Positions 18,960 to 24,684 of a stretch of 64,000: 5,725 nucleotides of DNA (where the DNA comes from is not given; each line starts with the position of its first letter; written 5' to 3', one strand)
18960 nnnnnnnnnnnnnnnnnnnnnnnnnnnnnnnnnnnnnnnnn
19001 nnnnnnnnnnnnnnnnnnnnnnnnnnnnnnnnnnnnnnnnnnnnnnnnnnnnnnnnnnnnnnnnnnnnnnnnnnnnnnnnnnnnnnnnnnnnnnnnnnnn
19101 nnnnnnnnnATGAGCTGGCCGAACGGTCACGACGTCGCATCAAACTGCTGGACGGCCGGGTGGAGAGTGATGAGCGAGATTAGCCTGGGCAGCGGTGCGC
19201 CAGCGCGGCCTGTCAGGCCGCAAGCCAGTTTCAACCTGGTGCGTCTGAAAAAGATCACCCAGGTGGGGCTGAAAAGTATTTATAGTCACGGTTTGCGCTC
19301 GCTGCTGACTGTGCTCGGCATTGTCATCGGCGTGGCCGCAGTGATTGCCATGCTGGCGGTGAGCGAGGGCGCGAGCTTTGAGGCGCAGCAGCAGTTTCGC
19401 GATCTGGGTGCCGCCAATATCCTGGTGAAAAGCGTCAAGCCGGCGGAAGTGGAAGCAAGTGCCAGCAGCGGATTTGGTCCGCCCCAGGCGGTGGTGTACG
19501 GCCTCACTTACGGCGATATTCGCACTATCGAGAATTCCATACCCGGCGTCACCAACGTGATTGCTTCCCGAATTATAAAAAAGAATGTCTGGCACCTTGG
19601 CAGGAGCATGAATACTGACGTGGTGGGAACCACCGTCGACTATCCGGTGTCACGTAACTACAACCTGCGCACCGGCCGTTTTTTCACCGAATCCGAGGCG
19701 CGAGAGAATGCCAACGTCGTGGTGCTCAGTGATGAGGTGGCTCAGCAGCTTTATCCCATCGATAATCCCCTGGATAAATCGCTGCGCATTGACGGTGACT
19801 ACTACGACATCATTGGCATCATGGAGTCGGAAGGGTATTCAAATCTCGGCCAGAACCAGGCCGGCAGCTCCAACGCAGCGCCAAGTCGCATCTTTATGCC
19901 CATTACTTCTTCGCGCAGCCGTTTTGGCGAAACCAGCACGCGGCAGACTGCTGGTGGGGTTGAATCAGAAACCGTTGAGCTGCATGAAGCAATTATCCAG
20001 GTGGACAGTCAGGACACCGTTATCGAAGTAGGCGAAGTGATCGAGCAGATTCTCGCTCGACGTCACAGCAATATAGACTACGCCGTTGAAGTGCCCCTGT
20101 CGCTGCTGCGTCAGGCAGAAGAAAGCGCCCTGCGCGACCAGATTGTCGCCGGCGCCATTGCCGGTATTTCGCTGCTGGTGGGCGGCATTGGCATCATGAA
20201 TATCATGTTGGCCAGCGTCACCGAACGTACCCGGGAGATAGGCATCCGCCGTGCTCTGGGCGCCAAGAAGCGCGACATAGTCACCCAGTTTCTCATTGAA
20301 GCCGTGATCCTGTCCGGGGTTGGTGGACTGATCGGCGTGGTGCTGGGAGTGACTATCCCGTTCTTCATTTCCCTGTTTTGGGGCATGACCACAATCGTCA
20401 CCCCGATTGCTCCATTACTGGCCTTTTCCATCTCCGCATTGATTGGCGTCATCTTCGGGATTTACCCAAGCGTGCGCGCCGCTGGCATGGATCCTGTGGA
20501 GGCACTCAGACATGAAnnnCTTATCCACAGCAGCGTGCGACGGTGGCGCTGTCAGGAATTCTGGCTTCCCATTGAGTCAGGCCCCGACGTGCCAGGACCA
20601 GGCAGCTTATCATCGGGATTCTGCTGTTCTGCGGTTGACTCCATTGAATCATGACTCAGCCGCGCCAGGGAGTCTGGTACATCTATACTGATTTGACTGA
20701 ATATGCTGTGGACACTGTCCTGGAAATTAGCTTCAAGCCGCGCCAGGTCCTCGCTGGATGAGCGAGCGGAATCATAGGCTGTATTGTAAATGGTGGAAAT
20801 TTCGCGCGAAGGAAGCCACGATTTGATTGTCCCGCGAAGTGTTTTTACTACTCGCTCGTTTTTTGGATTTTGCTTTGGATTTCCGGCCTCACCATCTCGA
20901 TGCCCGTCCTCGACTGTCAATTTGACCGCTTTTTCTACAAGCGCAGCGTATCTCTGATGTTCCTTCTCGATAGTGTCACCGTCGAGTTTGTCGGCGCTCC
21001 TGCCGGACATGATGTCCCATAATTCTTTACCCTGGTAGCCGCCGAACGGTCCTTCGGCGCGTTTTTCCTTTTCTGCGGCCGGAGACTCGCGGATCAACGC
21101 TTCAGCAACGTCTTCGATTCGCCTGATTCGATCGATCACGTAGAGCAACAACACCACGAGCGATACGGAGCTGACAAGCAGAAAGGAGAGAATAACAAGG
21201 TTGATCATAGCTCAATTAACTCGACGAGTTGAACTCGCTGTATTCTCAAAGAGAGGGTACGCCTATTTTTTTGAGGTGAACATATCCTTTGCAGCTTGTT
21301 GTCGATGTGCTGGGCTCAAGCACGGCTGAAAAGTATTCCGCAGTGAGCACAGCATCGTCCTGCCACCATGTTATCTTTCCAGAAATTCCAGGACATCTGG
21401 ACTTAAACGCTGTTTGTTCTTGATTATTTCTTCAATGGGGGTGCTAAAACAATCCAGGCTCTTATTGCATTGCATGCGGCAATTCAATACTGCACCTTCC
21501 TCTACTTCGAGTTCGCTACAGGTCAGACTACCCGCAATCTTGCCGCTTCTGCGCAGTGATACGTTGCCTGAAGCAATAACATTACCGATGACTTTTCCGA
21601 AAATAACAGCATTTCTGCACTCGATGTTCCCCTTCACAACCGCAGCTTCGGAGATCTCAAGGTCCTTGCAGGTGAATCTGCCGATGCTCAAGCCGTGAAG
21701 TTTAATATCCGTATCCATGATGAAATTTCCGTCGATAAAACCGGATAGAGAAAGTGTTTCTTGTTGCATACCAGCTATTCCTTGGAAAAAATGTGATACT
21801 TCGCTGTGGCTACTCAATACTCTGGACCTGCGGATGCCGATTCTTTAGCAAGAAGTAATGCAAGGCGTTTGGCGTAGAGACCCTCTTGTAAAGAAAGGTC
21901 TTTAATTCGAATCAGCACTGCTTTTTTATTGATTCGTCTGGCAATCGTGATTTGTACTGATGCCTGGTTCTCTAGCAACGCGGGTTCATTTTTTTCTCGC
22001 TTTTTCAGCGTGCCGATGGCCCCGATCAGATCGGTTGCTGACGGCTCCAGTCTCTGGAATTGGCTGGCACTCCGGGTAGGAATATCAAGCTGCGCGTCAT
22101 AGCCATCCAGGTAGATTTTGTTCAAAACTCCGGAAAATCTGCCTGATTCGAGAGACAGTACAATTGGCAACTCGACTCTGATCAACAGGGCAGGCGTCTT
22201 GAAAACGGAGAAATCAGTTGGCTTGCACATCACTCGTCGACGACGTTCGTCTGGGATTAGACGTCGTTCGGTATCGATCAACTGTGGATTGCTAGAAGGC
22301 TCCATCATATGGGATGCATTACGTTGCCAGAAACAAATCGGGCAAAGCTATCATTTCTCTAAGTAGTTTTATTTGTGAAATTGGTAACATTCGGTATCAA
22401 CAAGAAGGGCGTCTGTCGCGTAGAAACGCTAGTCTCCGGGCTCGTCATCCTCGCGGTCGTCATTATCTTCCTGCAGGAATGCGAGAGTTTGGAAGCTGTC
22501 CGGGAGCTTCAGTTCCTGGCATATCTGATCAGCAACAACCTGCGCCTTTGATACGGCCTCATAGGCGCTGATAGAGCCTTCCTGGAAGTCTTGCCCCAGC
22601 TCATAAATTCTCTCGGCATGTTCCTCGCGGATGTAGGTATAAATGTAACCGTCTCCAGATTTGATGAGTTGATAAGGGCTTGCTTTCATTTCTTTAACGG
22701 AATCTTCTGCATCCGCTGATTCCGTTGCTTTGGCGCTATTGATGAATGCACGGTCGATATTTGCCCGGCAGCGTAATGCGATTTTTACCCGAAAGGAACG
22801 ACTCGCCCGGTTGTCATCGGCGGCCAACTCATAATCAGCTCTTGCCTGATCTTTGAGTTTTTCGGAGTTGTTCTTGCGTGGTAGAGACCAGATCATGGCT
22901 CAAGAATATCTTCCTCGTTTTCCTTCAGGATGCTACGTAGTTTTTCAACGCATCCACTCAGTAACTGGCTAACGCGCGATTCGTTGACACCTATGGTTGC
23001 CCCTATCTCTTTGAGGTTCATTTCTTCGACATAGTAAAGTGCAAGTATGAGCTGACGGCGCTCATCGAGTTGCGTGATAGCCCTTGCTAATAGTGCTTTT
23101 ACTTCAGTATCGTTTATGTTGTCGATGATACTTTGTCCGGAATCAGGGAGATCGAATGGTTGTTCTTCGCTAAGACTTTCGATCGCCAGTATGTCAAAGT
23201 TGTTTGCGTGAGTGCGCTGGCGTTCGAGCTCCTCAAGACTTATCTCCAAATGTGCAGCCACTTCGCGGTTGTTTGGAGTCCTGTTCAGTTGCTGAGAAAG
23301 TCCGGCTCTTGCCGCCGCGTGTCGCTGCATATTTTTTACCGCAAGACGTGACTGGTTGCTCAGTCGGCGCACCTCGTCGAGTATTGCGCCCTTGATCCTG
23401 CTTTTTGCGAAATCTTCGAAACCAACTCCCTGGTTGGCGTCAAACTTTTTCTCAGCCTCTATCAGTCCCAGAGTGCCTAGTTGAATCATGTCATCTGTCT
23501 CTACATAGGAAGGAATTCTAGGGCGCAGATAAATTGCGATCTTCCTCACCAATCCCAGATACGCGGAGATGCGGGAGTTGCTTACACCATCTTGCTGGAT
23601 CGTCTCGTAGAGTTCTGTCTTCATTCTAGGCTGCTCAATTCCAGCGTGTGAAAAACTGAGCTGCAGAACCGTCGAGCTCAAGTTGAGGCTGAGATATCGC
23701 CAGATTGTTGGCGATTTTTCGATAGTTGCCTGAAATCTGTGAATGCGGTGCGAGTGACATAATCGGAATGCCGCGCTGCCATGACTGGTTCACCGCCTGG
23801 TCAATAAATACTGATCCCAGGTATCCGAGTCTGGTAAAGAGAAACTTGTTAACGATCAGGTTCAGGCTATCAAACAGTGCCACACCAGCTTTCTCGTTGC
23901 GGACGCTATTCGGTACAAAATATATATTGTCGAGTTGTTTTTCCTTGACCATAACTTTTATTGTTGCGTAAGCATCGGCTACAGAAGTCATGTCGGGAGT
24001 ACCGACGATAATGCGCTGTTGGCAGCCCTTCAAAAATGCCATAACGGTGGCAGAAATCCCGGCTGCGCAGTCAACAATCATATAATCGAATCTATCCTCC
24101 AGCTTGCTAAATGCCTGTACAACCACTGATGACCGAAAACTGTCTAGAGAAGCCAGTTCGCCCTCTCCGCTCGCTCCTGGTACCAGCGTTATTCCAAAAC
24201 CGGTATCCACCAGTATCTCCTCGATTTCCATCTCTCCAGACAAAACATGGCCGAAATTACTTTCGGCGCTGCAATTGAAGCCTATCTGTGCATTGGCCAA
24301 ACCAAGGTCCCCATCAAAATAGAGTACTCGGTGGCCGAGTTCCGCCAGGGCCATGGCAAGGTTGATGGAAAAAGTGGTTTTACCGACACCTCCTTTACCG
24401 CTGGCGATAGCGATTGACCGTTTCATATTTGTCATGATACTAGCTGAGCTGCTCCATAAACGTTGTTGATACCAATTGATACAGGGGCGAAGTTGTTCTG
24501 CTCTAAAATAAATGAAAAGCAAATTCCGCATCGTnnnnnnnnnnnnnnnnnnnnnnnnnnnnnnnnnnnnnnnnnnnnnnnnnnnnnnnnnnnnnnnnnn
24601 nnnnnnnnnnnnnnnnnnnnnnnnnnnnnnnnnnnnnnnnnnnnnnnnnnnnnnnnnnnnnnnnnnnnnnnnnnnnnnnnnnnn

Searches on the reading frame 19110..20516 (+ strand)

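Call 30: search_protein_families(library=pfam, proteins=[window:19110-20516:+], max_evalue=0.00001)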
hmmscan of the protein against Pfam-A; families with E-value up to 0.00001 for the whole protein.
window:19110-20516:+ (469 aa): 2 families
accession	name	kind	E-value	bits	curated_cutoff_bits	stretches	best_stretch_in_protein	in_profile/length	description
PF12704.14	MacB_PCD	-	1.9e-36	126.7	27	1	64-313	1-206/207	MacB-like periplasmic core domain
PF02687.27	FtsX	-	5.8e-21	75.2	25.5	1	349-462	2-120/120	FtsX-like permease C-terminal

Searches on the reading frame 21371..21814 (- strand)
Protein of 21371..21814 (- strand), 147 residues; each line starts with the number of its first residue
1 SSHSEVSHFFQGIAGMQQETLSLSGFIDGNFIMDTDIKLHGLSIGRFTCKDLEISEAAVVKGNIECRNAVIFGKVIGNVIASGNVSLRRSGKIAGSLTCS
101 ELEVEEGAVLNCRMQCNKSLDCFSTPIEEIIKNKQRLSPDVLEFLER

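Call 27: search_protein_families(library=ncbifam, proteins=[window:21371-21814:-], max_evalue=0.00001)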
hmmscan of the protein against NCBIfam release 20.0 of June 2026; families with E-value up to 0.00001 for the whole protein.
window:21371-21814:- (147 aa): 0 families

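Call 31: search_protein_families(library=pfam, proteins=[window:21371-21814:-], max_evalue=0.001)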
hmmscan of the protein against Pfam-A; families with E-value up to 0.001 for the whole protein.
window:21371-21814:- (147 aa): 1 family
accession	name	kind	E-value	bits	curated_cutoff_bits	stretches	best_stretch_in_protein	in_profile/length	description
PF04519.19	Bactofilin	-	2.3e-19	69.9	27.9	1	26-114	8-97/98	Polymer-forming cytoskeletal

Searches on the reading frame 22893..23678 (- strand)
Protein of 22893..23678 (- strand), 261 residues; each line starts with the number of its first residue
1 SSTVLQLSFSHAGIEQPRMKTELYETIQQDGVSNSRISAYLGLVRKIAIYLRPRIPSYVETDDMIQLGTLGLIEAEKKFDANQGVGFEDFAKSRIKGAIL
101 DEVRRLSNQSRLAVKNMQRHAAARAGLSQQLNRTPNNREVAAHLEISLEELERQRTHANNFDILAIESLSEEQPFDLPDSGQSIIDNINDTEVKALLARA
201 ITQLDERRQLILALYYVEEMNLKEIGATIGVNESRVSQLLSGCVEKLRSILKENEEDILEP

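Call 27: search_protein_families(library=ncbifam, proteins=[window:22893-23678:-], max_evalue=0.00001)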
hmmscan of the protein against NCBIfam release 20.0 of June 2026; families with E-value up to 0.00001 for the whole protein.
window:22893-23678:- (261 aa): 47 families (the best 25 are shown)
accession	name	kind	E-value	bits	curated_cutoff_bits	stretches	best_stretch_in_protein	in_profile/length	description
NF005413.0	PRK06986.1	subfamily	5.9e-62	209.6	201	1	22-254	5-239/241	RNA polymerase sigma factor FliA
TIGR02479.1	FliA_WhiG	subfamily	2.8e-59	200.6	189.6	1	37-251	2-223/224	FliA/WhiG family RNA polymerase sigma factor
NF004935.0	PRK06288.1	equivalog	1e-42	146.6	343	1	23-257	25-268/270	RNA polymerase sigma factor WhiG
NF005809.0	PRK07670.1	equivalog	1.4e-34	119.8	326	1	28-254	20-253/255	FliA/WhiG family RNA polymerase sigma factor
NF004572.0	PRK05911.1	equivalog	1.7e-33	116.1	378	1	23-251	15-253/257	RNA polymerase sigma factor sigma-28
NF009091.0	PRK12427.1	equivalog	2.1e-33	116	339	1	36-251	20-231/233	FliA/WhiG family RNA polymerase sigma factor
TIGR02980.1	SigBFG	subfamily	3.5e-29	102.1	234.35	1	36-250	8-225/227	SigB/SigF/SigG family RNA polymerase sigma factor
NF005644.0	PRK07408.1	subfamily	2.3e-28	99.5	261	1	23-254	19-256/258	RNA polymerase sigma factor SigF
TIGR02937.1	sigma70-ECF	superfamily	7.1e-28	97.3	42.9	1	37-250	7-164/165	sigma-70 family RNA polymerase sigma factor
NF005514.0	PRK07122.1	subfamily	1.6e-21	76.7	372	1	60-251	66-263/264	RNA polymerase sigma factor SigF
TIGR02885.1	spore_sigF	equivalog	4.6e-18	65.9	321.45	1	57-249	34-229/231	RNA polymerase sporulation sigma factor SigF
TIGR02997.1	Sig70-cyanoRpoD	subfamily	1.1e-17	64.2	384.5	1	23-248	65-298/298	RNA polymerase sigma factor, RpoD/SigA family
TIGR02941.1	Sigma_B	equivalog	2.1e-17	63.5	315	1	35-250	33-252/255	RNA polymerase sigma factor SigB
NF004052.0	PRK05572.1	subfamily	1.9e-16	60.3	311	1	58-252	56-251/252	SigF/SigG family RNA polymerase sporulation sigma factor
TIGR02394.1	rpoS_proteo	equivalog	7.1e-16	58.5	378.7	1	37-255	52-278/285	RNA polymerase sigma factor RpoS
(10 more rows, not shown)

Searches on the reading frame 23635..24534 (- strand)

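Call 27: search_protein_families(library=ncbifam, proteins=[window:23635-24534:-], max_evalue=0.00001)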
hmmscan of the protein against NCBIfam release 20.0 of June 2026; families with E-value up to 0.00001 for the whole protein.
window:23635-24534:- (299 aa): 19 families
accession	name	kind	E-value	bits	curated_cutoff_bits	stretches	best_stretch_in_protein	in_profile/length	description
TIGR01969.1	minD_arch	subfamily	7.2e-37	126.9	201.75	1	39-282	1-234/251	cell division ATPase MinD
TIGR01968.1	minD_bact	equivalog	1.4e-29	103.2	212.9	1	40-280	3-238/261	septum site-determining protein MinD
TIGR03371.1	cellulose_yhjQ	equivalog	1.7e-16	60.4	157.85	1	40-279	3-242/246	cellulose biosynthesis protein BcsQ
NF008079.0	PRK10818.1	equivalog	1e-14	54.5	508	1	37-195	1-160/270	septum site-determining protein MinD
NF041136.1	MrpORP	equivalog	7.1e-14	51.9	450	1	35-77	2-44/365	iron-sulfur cluster carrier protein MrpORP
TIGR01007.1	eps_fam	subfamily_domain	9.2e-14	51.5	108.05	1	38-165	17-143/204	polysaccharide biosynthesis tyrosine autokinase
NF041546.1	ParA_partition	equivalog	3.3e-13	49.7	180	1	41-76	2-37/203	ParA family partition ATPase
TIGR03018.1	pepcterm_TyrKin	hypoth_equivalog_domain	6.5e-13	48.5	230.65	1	32-199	29-200/207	XrtA-associated tyrosine autokinase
NF008669.0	PRK11670.1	equivalog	1.4e-10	40.7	348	1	35-77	104-146/369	iron-sulfur cluster carrier protein ApbC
NF047398.1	AAA_KGGVGR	domain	1.9e-10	41.4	90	1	40-77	4-41/190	KGGVGR-motif variant AAA ATPase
NF040564.1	SCO2523_fam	equivalog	1.1e-09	38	200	0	115-173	97-154/305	SCO2523 family variant P-loop protein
TIGR03453.1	partition_RepA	equivalog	6.6e-08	31.8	348.45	1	40-188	106-274/387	plasmid partitioning protein RepA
TIGR03029.1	EpsG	equivalog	8.5e-08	31.7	313.8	1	36-189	101-254/274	chain length determinant protein tyrosine kinase EpsG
TIGR00345.1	GET3_arsA_TRC40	subfamily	2.3e-07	30.6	135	1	45-73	3-31/299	TRC40/GET3/ArsA family transport-energizing ATPase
NF010443.0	PRK13869.1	subfamily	2.9e-06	26.3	446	0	39-76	122-159/405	plasmid-partitioning protein RepA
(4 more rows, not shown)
